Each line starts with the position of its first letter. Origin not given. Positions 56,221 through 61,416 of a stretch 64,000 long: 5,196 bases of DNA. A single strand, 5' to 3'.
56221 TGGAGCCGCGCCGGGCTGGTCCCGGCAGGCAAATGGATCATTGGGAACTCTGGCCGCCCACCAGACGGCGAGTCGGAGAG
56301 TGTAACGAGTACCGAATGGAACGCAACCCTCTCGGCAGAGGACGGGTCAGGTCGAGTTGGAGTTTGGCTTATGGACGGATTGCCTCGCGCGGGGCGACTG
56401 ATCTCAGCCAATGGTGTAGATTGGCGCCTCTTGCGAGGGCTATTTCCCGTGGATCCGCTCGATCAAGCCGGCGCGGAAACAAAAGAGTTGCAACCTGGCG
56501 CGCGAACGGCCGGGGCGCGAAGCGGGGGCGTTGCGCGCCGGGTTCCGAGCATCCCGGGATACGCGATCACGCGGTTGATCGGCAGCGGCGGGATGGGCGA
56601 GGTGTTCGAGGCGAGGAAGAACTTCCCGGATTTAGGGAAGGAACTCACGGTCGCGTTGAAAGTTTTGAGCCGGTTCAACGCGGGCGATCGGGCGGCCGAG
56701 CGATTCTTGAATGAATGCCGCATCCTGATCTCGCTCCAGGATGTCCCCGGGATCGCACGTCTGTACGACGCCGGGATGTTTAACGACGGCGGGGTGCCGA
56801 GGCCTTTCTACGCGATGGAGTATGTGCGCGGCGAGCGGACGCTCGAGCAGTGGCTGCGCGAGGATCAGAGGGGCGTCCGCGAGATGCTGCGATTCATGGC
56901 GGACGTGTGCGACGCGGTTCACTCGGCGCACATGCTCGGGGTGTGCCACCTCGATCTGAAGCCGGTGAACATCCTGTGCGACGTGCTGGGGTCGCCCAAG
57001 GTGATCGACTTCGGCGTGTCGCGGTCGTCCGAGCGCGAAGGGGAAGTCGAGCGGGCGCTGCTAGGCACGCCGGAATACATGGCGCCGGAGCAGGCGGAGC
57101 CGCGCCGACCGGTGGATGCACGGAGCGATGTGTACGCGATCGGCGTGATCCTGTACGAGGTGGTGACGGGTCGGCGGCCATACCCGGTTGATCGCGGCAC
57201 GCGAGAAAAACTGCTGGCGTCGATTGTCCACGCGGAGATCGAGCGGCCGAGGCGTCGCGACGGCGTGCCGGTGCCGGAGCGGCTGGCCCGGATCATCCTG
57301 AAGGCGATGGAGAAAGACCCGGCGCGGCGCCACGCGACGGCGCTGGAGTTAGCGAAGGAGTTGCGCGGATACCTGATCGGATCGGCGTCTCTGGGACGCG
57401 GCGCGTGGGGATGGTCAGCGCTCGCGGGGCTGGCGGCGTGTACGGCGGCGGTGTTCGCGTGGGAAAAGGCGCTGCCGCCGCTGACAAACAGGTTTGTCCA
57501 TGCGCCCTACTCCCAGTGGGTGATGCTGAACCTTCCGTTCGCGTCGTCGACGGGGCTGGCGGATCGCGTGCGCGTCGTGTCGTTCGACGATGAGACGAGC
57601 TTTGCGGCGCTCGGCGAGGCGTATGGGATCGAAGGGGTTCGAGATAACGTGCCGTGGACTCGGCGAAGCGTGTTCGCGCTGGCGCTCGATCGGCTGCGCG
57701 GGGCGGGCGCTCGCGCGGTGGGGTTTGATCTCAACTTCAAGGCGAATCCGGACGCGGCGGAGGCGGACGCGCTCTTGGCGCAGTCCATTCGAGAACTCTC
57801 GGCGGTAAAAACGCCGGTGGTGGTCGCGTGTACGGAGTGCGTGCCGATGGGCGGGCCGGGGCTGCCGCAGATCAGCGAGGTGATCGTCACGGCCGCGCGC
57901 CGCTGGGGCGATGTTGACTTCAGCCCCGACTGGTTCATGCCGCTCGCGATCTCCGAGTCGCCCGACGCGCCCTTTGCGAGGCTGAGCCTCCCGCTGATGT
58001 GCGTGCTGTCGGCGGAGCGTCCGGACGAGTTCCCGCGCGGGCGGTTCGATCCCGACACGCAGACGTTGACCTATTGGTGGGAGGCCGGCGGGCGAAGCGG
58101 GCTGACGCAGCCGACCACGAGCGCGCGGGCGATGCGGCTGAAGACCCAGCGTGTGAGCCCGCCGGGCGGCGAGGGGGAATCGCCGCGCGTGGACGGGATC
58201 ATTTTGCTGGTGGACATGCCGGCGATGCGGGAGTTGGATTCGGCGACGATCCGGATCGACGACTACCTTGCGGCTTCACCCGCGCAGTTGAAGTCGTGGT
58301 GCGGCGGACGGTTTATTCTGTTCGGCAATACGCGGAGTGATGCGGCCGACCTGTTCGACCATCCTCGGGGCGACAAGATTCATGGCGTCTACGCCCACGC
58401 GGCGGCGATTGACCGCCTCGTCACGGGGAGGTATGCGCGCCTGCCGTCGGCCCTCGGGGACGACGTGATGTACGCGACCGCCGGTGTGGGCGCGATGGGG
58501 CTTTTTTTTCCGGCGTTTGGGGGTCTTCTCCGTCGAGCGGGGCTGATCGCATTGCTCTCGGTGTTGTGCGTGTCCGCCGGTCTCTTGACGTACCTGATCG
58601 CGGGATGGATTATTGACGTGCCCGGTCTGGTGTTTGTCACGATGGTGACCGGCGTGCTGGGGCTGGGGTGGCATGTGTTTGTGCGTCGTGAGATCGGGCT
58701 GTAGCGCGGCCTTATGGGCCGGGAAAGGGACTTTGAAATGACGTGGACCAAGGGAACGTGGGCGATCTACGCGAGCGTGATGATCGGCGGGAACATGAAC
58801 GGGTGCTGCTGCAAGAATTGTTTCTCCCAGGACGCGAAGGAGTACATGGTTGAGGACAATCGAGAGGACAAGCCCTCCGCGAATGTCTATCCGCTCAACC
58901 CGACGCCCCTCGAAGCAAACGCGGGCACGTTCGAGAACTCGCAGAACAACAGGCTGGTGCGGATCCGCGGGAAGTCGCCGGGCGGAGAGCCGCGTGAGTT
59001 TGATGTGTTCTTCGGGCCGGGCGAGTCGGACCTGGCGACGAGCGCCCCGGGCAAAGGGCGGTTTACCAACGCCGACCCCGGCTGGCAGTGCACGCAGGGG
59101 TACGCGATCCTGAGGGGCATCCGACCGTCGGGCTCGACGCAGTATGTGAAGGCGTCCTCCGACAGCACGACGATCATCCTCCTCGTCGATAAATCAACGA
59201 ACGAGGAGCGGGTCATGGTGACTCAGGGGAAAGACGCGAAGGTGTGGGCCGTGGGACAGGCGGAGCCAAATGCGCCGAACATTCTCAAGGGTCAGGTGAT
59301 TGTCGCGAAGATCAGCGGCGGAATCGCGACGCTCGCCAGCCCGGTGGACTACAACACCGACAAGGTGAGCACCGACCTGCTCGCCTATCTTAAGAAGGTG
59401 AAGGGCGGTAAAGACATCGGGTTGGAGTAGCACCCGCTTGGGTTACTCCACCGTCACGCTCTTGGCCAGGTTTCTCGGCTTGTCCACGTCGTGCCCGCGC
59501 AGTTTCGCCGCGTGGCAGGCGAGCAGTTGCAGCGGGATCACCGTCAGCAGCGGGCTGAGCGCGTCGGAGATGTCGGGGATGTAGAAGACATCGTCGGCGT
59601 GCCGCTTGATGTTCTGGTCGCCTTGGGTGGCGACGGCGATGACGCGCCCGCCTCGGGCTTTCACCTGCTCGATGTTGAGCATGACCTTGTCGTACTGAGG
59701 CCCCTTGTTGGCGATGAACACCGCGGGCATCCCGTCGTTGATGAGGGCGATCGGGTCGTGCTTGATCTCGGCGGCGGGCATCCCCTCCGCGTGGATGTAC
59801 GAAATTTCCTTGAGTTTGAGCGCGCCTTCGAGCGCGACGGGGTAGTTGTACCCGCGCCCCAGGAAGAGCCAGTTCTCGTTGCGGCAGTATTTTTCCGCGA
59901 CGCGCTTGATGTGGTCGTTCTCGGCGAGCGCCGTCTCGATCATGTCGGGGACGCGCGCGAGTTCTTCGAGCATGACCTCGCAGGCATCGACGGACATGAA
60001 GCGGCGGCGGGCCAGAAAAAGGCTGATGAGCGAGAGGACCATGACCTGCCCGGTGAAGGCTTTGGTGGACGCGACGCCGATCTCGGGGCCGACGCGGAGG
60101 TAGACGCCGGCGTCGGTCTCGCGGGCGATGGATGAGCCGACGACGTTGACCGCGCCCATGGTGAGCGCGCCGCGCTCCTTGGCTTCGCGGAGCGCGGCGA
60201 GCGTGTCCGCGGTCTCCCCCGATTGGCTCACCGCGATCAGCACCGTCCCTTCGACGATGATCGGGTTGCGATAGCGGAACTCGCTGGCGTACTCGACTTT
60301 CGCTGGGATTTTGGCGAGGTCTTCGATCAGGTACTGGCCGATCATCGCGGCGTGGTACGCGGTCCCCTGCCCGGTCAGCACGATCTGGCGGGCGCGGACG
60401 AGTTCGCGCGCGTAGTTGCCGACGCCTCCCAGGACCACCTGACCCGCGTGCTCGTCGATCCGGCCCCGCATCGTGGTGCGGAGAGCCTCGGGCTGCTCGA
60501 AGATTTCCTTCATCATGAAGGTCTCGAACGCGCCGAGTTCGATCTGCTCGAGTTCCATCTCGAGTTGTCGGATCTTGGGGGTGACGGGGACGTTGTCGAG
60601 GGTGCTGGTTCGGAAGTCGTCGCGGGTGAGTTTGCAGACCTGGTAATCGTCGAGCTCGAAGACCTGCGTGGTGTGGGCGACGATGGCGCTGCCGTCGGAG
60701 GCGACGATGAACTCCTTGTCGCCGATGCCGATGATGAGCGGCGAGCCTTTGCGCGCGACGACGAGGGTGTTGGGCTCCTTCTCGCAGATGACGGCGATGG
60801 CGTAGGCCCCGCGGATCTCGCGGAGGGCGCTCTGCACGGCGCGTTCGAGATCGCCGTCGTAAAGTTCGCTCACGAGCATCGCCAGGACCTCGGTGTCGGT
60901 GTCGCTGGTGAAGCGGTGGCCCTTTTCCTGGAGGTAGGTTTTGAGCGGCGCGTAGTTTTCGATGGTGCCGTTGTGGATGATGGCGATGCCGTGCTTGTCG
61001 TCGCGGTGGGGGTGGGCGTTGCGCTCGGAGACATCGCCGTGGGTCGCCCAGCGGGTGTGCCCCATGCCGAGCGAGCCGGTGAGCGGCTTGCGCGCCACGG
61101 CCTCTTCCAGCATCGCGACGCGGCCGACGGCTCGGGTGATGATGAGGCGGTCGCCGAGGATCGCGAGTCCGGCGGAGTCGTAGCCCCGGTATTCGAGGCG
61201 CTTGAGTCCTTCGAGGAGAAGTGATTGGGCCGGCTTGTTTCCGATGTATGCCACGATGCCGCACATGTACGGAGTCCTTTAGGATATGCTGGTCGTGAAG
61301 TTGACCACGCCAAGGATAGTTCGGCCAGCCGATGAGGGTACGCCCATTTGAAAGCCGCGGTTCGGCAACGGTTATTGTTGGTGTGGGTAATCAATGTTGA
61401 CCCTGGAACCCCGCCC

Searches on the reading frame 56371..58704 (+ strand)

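Call 42: search_protein_families(library=pfam, proteins=[window:56371-58704:+], max_evalue=0.01)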
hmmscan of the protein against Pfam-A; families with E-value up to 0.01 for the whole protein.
window:56371-58704:+ (777 aa): 5 families
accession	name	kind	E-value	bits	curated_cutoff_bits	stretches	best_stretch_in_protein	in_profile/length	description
PF00069.31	Pkinase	-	1.4e-37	130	31.7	1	64-322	1-253/263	Protein kinase domain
PF07714.23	PK_Tyr_Ser-Thr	-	1.7e-25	90.2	23.1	1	66-321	3-249/258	Protein tyrosine and serine/threonine kinase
PF05226.16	CHASE2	-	1.3e-16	61.4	26.3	1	380-688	22-227/257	CHASE2 domain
PF01636.29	APH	-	1.5e-05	25.3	23.2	0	98-186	24-110/239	Phosphotransferase enzyme family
PF06293.20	Kdo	-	0.0056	16.6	21.3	1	144-215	91-167/207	Lipopolysaccharide kinase (Kdo/WaaP) family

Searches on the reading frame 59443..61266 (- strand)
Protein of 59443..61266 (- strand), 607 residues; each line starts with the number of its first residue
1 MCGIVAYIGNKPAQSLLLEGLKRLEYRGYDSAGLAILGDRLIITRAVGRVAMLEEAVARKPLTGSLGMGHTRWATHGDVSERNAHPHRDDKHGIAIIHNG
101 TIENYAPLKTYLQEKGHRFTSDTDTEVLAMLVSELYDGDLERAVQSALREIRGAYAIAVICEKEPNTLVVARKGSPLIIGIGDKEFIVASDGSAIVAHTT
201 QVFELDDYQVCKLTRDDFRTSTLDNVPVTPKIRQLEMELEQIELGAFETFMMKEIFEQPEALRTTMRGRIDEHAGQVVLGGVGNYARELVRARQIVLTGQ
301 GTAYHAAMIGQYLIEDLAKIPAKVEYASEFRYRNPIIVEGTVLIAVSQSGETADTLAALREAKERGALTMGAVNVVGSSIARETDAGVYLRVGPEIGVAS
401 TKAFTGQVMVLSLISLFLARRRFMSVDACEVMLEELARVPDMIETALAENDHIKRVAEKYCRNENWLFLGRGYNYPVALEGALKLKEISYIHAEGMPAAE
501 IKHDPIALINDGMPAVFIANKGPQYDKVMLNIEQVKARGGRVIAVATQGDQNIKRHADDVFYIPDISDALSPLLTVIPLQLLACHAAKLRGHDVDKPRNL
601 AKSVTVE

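Call 42: search_protein_families(library=pfam, proteins=[window:59443-61266:-], max_evalue=0.01)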
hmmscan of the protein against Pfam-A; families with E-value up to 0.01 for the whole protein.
window:59443-61266:- (607 aa): 5 families
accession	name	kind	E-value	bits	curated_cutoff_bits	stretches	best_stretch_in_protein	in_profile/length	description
PF01380.27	SIS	-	2.5e-59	199.2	25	2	289-413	2-127/131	SIS domain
PF13522.11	GATase_6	-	4e-23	82.3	27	1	63-191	9-130/130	Glutamine amidotransferase domain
PF13537.11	GATase_7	-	3.1e-16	59.9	25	1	71-196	2-122/123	Glutamine amidotransferase domain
PF13230.11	GATase_4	-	0.00012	21.5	23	1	52-135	59-141/272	Glutamine amidotransferases class-II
PF13580.11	SIS_2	-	0.0012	19.3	27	1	319-369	84-133/138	SIS domain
